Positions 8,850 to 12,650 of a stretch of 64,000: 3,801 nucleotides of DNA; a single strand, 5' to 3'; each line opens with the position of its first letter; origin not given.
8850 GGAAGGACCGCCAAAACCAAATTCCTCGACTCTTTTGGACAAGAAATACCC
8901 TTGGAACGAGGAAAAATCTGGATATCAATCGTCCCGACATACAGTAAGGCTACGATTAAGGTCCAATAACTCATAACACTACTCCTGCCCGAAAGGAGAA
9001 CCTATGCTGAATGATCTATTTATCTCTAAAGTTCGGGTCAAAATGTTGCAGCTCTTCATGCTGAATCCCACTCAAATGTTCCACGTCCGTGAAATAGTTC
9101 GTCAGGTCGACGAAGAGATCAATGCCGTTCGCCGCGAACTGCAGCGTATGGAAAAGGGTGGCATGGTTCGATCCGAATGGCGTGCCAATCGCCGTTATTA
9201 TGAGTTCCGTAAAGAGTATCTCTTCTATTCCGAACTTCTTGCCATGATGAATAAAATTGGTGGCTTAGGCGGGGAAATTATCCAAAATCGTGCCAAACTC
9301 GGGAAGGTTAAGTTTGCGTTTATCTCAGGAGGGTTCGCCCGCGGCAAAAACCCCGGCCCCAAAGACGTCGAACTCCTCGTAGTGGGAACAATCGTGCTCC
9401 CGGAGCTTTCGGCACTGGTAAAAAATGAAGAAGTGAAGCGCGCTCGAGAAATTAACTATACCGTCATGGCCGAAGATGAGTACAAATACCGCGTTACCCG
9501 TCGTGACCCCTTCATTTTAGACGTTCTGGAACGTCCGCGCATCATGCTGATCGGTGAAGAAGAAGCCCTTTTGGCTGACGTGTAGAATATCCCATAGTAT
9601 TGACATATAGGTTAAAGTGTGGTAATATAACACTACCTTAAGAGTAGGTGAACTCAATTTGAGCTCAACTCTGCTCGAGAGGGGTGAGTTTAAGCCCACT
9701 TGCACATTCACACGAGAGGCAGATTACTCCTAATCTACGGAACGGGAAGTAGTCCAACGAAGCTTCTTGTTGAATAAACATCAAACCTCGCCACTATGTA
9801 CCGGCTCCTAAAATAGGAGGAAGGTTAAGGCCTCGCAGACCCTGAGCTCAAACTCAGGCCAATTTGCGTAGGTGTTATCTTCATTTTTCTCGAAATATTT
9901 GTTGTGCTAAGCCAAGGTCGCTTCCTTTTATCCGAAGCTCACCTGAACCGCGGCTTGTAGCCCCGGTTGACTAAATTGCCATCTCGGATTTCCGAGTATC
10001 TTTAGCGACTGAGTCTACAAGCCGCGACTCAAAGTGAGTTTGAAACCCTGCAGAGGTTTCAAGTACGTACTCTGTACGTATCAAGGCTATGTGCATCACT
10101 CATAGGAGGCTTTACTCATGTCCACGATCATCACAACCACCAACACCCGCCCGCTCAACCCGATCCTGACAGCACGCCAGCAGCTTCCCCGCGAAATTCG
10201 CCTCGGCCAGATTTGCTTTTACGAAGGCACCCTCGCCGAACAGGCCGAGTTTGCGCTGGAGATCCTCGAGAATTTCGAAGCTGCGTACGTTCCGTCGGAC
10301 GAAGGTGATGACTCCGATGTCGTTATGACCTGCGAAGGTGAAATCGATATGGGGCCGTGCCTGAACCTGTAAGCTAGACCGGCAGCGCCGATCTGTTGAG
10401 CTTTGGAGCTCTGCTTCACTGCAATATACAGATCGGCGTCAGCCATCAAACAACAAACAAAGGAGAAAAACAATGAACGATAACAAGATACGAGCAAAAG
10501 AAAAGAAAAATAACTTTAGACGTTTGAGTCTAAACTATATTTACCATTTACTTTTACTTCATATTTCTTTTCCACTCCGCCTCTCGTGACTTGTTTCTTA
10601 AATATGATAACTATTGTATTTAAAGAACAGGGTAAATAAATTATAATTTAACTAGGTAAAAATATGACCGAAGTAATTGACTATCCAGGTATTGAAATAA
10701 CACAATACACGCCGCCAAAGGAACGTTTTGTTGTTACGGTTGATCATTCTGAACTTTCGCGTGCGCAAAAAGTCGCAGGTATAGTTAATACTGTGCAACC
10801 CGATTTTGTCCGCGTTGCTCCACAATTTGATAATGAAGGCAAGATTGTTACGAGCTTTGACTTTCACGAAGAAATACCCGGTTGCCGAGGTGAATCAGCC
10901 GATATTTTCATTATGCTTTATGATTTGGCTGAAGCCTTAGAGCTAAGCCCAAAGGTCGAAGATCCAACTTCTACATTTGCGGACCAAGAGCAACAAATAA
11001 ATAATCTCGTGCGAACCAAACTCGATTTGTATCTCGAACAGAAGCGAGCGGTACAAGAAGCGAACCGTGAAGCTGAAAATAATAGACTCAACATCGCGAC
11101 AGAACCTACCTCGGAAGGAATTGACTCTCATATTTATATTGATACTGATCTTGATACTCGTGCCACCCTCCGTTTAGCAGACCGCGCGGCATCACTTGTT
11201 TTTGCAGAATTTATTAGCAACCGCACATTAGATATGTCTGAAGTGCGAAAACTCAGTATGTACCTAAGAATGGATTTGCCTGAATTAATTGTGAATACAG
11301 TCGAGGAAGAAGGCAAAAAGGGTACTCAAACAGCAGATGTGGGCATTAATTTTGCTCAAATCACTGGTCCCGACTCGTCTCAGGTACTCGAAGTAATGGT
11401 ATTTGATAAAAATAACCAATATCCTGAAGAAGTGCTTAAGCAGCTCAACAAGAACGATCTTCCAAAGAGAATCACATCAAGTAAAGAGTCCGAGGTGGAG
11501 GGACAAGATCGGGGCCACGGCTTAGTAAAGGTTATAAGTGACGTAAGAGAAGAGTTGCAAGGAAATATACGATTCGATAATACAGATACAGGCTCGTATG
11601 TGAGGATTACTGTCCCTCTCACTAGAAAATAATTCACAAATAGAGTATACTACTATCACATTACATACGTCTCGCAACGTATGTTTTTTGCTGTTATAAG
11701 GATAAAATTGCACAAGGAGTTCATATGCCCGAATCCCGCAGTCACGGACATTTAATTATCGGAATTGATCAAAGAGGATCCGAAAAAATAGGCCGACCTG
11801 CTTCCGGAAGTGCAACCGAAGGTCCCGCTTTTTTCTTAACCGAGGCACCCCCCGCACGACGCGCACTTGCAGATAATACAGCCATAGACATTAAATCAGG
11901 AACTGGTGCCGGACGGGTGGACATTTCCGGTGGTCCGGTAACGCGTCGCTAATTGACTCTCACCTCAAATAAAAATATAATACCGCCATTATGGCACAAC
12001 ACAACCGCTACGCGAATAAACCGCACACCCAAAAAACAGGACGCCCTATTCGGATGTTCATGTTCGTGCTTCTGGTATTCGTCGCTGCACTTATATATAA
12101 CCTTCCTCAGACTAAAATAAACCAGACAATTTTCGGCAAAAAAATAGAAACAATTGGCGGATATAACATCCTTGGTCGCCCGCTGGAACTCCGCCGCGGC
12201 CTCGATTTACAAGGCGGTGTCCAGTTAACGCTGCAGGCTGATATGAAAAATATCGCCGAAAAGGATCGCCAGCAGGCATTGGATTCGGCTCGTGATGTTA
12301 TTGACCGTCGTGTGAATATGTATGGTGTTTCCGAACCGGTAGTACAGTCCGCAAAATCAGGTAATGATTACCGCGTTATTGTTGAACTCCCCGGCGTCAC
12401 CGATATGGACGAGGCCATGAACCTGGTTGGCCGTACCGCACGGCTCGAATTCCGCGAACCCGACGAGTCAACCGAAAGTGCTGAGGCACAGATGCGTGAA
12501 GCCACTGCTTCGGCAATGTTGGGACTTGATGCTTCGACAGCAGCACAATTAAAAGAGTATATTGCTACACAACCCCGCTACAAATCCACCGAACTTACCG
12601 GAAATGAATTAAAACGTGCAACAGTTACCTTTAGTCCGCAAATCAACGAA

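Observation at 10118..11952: Uncharacterised module: GC-rich acidic 84-aa ORF, 10-bp inverted repeat, hidden 38-codon ORF, HATPase (anti-sigma-kinase-like) protein with novel N-domain, and a Gly-rich 75-aa ORF, all upstream of secDF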

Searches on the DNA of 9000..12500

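Call 3: search_rna_families(source=window, start=9000, end=12500, threshold=evalue, max_evalue=1, show_alignments=4)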
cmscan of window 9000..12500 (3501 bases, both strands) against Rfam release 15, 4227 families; matches with E-value up to 1: 1.
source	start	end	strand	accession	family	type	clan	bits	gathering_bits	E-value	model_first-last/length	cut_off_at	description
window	10069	10123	-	RF01128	sR43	Gene; snRNA; snoRNA; CD-box;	-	16.7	45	0.6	1-56/56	no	Small nucleolar RNA sR42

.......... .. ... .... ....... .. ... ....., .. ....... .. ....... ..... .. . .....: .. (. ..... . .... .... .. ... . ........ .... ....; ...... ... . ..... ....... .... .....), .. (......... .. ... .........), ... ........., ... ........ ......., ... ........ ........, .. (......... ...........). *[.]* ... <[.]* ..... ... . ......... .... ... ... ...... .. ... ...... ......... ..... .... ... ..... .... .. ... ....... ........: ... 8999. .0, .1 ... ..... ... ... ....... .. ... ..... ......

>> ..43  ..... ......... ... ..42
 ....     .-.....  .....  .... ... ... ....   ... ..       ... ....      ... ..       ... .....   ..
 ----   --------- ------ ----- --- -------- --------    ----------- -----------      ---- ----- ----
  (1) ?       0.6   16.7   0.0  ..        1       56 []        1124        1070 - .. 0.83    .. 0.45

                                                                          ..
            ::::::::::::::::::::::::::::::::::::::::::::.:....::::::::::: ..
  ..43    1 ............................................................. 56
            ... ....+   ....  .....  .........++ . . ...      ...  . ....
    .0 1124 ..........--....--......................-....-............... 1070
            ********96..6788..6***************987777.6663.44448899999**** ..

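Call 47: search_rna_families(source=window, start=9590, end=10120, threshold=evalue, max_evalue=10, show_alignments=3)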
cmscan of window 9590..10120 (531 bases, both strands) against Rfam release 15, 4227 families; matches with E-value up to 10: 1.
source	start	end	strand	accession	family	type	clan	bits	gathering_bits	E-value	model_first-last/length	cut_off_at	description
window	10069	10113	-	RF01128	sR43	Gene; snRNA; snoRNA; CD-box;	-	11.2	45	3.3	13-56/56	no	Small nucleolar RNA sR42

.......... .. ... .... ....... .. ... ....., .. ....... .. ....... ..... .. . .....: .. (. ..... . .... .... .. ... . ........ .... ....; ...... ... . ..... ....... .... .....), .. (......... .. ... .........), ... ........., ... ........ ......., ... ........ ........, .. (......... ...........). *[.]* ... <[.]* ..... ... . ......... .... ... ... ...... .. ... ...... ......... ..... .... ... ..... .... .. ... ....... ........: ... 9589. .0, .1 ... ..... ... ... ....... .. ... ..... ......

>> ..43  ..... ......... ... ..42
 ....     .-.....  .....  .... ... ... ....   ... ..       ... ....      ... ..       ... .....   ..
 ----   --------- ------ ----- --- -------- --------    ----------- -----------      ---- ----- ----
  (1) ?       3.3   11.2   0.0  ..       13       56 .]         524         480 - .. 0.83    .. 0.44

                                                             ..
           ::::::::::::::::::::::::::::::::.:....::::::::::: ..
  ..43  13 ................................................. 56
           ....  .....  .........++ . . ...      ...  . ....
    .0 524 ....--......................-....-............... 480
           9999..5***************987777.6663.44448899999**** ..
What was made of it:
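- On Any Rfam RNA family (for the upstream RNA and the hairpins): There is no match at E <= 1 over 9000-12500 or at E <= 10 over 9590-10120, apart from a chance archaeal snoRNA hit on the opposite strand (calls 3, 47).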

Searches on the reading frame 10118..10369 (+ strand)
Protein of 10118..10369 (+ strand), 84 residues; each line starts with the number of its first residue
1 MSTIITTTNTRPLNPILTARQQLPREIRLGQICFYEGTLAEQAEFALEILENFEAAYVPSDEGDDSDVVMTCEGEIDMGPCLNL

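Call 6: search_protein_families(library=pfam, proteins=[window:10118-10369:+], max_evalue=1)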
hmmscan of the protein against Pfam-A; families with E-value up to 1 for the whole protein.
window:10118-10369:+ (84 aa): 0 families

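Call 7: search_protein_families(library=ncbifam, proteins=[window:10118-10369:+], max_evalue=1)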
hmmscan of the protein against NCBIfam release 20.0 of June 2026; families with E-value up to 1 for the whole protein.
window:10118-10369:+ (84 aa): 1 family
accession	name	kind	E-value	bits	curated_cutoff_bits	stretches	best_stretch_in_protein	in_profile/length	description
NF010830.0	PRK14234.1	equivalog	0.11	12.9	111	1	16-60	55-99/124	fluoride efflux transporter CrcB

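Call 20: search_protein_families(library=padloc, proteins=[window:10118-10369:+], max_evalue=1)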
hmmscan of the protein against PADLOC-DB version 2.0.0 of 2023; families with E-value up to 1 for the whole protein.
window:10118-10369:+ (84 aa): 0 families

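Call 21: search_protein_families(library=phrogs, proteins=[window:10118-10369:+], max_evalue=1)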
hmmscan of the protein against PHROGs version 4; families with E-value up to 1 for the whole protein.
window:10118-10369:+ (84 aa): 0 families

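Call 58: find_homologous_proteins(query=window:10118-10369:+, max_evalue=1)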
Query window:10118-10369:+ (84 aa): 1 proteins with E <= 1 among 1 candidates.
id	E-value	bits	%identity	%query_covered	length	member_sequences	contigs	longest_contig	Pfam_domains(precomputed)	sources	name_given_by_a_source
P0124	8.2e-49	181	100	100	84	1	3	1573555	-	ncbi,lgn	-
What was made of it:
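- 10118..10372 (+): o84: an acidic 84-aa ORFan in the first cassette slot after the RNA. It has an AGGAGG RBS, GC3 of 0.71 and no signal peptide. Only itself among 5.8 billion clusters (call 58).
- o84: no homologue (call 58). o84 has no homologue at all (call 58). o84 and o75 have no homologues (calls 6, 58).
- Tried and rejected: o84 homologues: only itself (call 58).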
